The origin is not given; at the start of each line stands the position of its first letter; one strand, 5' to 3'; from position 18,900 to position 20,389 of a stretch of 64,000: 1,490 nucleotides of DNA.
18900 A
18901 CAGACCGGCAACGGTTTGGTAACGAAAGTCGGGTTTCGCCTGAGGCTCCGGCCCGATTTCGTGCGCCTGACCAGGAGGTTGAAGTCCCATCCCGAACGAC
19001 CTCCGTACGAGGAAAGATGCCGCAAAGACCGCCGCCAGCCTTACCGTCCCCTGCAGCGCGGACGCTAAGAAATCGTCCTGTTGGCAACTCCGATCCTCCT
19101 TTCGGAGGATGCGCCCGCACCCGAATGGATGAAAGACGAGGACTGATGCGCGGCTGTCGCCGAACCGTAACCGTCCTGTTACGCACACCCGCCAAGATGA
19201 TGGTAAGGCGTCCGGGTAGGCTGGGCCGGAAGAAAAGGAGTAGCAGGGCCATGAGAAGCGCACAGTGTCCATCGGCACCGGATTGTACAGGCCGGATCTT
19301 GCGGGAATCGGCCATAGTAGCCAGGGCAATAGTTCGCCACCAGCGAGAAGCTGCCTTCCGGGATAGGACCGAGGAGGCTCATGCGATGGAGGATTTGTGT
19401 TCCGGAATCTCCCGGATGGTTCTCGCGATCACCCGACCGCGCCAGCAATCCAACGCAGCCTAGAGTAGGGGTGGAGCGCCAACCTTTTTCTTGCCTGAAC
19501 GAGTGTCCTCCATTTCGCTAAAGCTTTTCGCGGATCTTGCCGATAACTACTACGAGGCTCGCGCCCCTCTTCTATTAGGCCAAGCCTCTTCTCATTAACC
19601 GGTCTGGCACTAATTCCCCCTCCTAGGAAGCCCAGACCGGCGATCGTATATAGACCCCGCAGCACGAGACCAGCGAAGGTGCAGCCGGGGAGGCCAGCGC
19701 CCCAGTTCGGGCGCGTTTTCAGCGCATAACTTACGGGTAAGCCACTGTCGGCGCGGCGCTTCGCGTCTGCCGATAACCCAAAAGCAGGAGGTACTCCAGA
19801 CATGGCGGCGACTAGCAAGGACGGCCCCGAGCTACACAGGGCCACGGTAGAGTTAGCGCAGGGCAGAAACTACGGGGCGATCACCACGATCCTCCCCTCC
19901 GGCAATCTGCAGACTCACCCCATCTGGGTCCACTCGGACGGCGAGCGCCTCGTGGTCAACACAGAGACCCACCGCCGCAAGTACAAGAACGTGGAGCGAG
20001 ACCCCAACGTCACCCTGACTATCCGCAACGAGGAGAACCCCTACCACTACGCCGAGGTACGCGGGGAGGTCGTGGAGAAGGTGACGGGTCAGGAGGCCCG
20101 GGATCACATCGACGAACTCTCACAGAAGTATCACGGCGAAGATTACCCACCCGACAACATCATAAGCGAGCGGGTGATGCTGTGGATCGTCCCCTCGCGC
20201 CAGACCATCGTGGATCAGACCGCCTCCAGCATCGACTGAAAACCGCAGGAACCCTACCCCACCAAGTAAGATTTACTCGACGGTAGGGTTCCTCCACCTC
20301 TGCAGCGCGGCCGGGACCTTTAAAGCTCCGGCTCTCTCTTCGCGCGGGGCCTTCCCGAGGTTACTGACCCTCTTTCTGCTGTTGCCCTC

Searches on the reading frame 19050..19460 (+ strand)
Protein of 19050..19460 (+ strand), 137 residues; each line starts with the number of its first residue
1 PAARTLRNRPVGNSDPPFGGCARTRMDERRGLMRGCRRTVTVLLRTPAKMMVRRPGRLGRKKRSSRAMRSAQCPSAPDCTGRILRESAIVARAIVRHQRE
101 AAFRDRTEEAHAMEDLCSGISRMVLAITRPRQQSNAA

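Call 32: find_related_loci(query=A3, collection=metagenome_contigs, flank=3000)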
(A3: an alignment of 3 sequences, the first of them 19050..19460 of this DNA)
Query A3 (137 aa) in metagenome_contigs; peptide patterns used: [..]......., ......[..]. (x = any residue, [..] = any of these).
244 stretches matched a pattern; 6 encode a relative of the query (tblastn E <= 1e-3); 6 distinct loci.
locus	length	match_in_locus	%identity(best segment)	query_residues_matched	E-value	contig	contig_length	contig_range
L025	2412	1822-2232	85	1-137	3e-74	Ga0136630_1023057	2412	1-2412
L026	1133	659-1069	84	1-137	6e-77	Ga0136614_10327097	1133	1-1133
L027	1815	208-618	88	1-137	1e-69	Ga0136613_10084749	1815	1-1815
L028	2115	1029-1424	86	6-137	3e-64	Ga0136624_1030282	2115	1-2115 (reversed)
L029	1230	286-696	73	1-137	2e-63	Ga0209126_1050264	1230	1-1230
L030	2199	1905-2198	84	6-103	3e-42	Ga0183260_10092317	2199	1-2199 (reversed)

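Call 46: find_related_loci(query=A3, collection=viral_contigs, flank=3000)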
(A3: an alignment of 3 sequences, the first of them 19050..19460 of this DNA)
Query A3 (137 aa) in viral_contigs; peptide patterns used: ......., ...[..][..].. (x = any residue, [..] = any of these).
209 stretches matched a pattern, but none encodes a relative of the query by tblastn (E <= 1e-3).

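Call 74: search_protein_families(library=pfam, proteins=[L025:206-1237:-, L025:1242-1445:-], max_evalue=0.001)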
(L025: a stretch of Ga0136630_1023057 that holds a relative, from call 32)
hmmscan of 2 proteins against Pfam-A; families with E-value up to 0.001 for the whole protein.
L025:206-1237:- (343 aa): 2 families
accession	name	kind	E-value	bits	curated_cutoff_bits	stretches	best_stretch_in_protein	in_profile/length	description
PF00239.26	Resolvase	-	3.2e-32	112.1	23.3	1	12-158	1-144/145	Resolvase, N terminal domain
PF07508.19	Recombinase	-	3.3e-09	37.3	21.1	1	184-324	3-100/102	Recombinase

L025:1242-1445:- (67 aa): 7 families
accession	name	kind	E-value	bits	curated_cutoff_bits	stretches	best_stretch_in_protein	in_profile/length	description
PF01381.28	HTH_3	-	6.5e-13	48.9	23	1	8-62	1-55/55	Helix-turn-helix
PF13560.12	HTH_31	-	1.3e-12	48.2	27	1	6-62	4-61/64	Helix-turn-helix domain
PF12844.13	HTH_19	-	3e-12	46.7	30.2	1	6-67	2-63/64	Helix-turn-helix domain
PF13443.12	HTH_26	-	7.4e-09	36.2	22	1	7-66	1-61/63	Cro/C1-type HTH DNA-binding domain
PF13413.12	HTH_25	-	2.3e-05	24.6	24.6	1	8-62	2-62/62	Helix-turn-helix domain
PF08279.18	HTH_11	-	5.3e-05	23.5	25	0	8-35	6-34/55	HTH domain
PF00440.29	TetR_N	-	8.1e-05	22.8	24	0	17-33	17-33/47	Bacterial regulatory proteins, tetR family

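Call 85: find_homologous_proteins(query=A8, max_evalue=0.001)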
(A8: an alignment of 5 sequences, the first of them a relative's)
Query A8 (5 sequences) (137 aa, profile of the alignment): 7 proteins with E <= 0.001 among 3160 candidates.
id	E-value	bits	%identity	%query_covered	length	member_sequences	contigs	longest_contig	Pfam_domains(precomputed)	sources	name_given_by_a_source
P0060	8.3e-73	261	94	93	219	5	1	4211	-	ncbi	-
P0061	5.8e-71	255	87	99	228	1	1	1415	-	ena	-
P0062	4.4e-66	239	85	96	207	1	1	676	-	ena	-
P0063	3.2e-64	233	73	99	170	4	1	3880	-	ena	-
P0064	1.8e-49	185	78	69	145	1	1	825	-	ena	-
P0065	3.1e-43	165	73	73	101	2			-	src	-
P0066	2.1e-38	149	71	69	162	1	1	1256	-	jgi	jgi:hypothetical protein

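Call 87: find_encoding_contigs(protein=P0063, flank=4000, max_places=4)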
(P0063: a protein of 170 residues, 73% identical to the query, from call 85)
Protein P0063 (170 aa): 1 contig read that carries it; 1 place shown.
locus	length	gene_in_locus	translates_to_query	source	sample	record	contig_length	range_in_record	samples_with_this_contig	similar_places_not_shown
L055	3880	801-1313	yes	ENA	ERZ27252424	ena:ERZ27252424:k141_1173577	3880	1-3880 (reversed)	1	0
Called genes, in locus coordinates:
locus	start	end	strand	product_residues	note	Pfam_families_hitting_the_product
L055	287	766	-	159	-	-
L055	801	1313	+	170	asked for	-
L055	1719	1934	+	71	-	PF24250:HVO_2718 (weak), PF12844:HTH_19 (weak), PF13560:HTH_31, PF01381:HTH_3 (weak), PF13443:HTH_26 (weak)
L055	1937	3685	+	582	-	PF00239:Resolvase, PF07508:Recombinase (weak), PF13408:Zn_ribbon_recom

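Call 88: find_encoding_contigs(protein=P0066, flank=4000, max_places=4)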
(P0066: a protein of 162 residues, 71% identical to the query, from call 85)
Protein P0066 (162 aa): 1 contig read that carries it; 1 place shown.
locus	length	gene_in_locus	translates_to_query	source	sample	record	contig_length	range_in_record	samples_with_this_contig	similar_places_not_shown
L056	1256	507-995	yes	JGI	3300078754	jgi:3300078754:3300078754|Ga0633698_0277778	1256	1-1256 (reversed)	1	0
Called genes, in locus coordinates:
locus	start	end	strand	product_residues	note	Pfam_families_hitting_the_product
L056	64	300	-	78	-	-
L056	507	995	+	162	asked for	-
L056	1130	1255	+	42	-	?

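Call 89: find_encoding_contigs(protein=P0060, flank=4500, max_places=4)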
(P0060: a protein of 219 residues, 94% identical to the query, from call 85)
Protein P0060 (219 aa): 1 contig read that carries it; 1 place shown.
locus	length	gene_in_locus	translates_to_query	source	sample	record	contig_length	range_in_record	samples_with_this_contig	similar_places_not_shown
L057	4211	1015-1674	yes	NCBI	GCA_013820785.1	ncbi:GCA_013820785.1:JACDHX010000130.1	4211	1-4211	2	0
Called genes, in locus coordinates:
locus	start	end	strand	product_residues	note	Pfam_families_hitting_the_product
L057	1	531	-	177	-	?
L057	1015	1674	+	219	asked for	-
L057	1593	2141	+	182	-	PF03330:DPBB_1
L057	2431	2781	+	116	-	-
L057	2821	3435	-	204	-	-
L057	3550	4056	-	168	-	PF13826:Monooxy_af470-like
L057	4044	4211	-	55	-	?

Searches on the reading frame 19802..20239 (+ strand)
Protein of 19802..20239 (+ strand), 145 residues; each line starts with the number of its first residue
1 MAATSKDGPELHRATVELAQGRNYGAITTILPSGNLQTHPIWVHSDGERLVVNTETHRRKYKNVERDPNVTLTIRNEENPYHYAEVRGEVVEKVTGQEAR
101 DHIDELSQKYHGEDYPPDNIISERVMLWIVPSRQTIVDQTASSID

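Call 11: find_encoding_contigs(protein=window:19802-20239:+, flank=3000, max_places=10)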
Protein window:19802-20239:+ (145 aa): 4 contigs read that carry it; 4 places shown.
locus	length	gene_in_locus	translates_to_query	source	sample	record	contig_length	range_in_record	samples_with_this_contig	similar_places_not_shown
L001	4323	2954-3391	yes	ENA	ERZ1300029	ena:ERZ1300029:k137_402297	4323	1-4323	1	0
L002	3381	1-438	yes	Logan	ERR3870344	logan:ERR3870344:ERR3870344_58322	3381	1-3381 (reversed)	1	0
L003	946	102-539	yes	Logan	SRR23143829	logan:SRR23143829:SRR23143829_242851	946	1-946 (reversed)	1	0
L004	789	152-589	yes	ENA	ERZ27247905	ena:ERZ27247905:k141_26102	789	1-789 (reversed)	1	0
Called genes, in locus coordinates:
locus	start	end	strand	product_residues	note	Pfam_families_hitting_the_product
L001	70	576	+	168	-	PF13826:Monooxy_af470-like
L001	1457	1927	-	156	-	PF03330:DPBB_1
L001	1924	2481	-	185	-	-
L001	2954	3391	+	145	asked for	PF01243:PNPOx_N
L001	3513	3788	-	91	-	-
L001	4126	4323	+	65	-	PF05532:CsbD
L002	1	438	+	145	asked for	PF01243:PNPOx_N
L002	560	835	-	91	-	-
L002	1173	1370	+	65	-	PF05532:CsbD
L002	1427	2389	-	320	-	PF01633:Choline_kinase, PF01636:APH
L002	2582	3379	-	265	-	?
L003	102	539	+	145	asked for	PF01243:PNPOx_N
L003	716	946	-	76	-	?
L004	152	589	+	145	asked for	PF01243:PNPOx_N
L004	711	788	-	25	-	?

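Call 12: search_protein_families(library=pfam, proteins=[window:19802-20239:+], max_evalue=0.01)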
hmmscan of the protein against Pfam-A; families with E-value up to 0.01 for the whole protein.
window:19802-20239:+ (145 aa): 1 family
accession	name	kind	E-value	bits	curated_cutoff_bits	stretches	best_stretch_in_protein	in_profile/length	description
PF01243.27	PNPOx_N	-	6.4e-10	39.9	28.1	1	13-132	3-114/120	Pyridoxamine 5'-phosphate oxidase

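Call 15: find_related_loci(query=window:19802-20239:+, collection=genome_contigs, flank=4000)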
Query window:19802-20239:+ (145 aa) in genome_contigs; peptide patterns used: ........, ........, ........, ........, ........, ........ (x = any residue, [..] = any of these).
55 stretches matched a pattern; 18 encode a relative of the query (tblastn E <= 1e-3); 18 distinct loci.
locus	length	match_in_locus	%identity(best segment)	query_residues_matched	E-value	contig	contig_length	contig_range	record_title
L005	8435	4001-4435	88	1-145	2e-87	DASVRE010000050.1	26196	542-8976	MAG TPA_asm: Rubrobacteraceae bacterium isolate SMAG_U3228 k141_13673, whole genome shotgun sequence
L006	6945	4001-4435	89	1-145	7e-87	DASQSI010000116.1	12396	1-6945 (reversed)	MAG TPA_asm: Rubrobacteraceae bacterium isolate SMAG_U10905 k141_207951, whole genome shotgun sequence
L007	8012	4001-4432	77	1-144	4e-73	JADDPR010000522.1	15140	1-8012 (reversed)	MAG: Rubrobacter sp. isolate LC5_3 AB19_LC5_825_length_15151_cov_130, whole genome shotgun sequence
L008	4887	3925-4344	76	3-142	1e-71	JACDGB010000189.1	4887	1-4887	MAG: Rubrobacter sp. isolate MGR_bin401 SD2907_NODE_3942_length_4887_cov_1.184664, whole genome shotgun sequence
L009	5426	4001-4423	76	3-143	7e-72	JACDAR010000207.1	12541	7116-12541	MAG: Rubrobacter sp. isolate MGR_bin261 SD2897-2912_k127_182253, whole genome shotgun sequence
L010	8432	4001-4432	76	1-144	6e-72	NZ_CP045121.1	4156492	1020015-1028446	Rubrobacter marinus strain SCSIO 52915 chromosome, complete genome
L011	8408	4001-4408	78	3-138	2e-70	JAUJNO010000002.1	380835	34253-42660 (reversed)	MAG: Rubrobacteraceae bacterium isolate YX2bin33 opera_contig_73, whole genome shotgun sequence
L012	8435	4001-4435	70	1-145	4e-70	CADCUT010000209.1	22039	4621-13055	MAG: uncultured Rubrobacteraceae bacterium isolate AVDCRST_MAG03 genome assembly, contig: NODE727, whole genome shotgun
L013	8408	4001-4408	77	1-137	4e-67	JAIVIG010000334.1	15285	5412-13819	MAG: Actinomycetota bacterium isolate MAG54 MTG54_7608, whole genome shotgun sequence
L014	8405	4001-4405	76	1-136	2e-66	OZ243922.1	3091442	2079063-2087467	MAG: Rubrobacteraceae bacterium isolate 35edc2d0-de0b-429e-bf63-eb75aed4fed9 genome assembly, chromosome: 1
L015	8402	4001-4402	73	5-138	1e-65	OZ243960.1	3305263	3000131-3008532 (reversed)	MAG: Rubrobacteraceae bacterium isolate 6d3ed29e-e20b-42c7-a023-2236d73a9153 genome assembly, chromosome: 1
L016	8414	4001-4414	77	3-140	3e-62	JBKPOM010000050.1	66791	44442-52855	MAG: Actinomycetota bacterium isolate GS_HAYS_MAG_00014 GS_HAYS_000000545968, whole genome shotgun sequence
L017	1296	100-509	77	1-139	1e-54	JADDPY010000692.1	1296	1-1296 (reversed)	MAG: Rubrobacter sp. isolate LB3_11 AB19_LB3_50743_length_1299_cov_11, whole genome shotgun sequence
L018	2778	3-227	91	71-145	6e-43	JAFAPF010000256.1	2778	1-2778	MAG: Rubrobacter sp. isolate CP_BM_ER_31 BM_ER_k147_4783472, whole genome shotgun sequence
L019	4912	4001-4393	55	5-136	3e-42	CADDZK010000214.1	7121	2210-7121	Actinobacteria bacterium isolate 28 genome assembly, contig: NODE_8207_length_7121_cov_4.816128, whole genome shotgun se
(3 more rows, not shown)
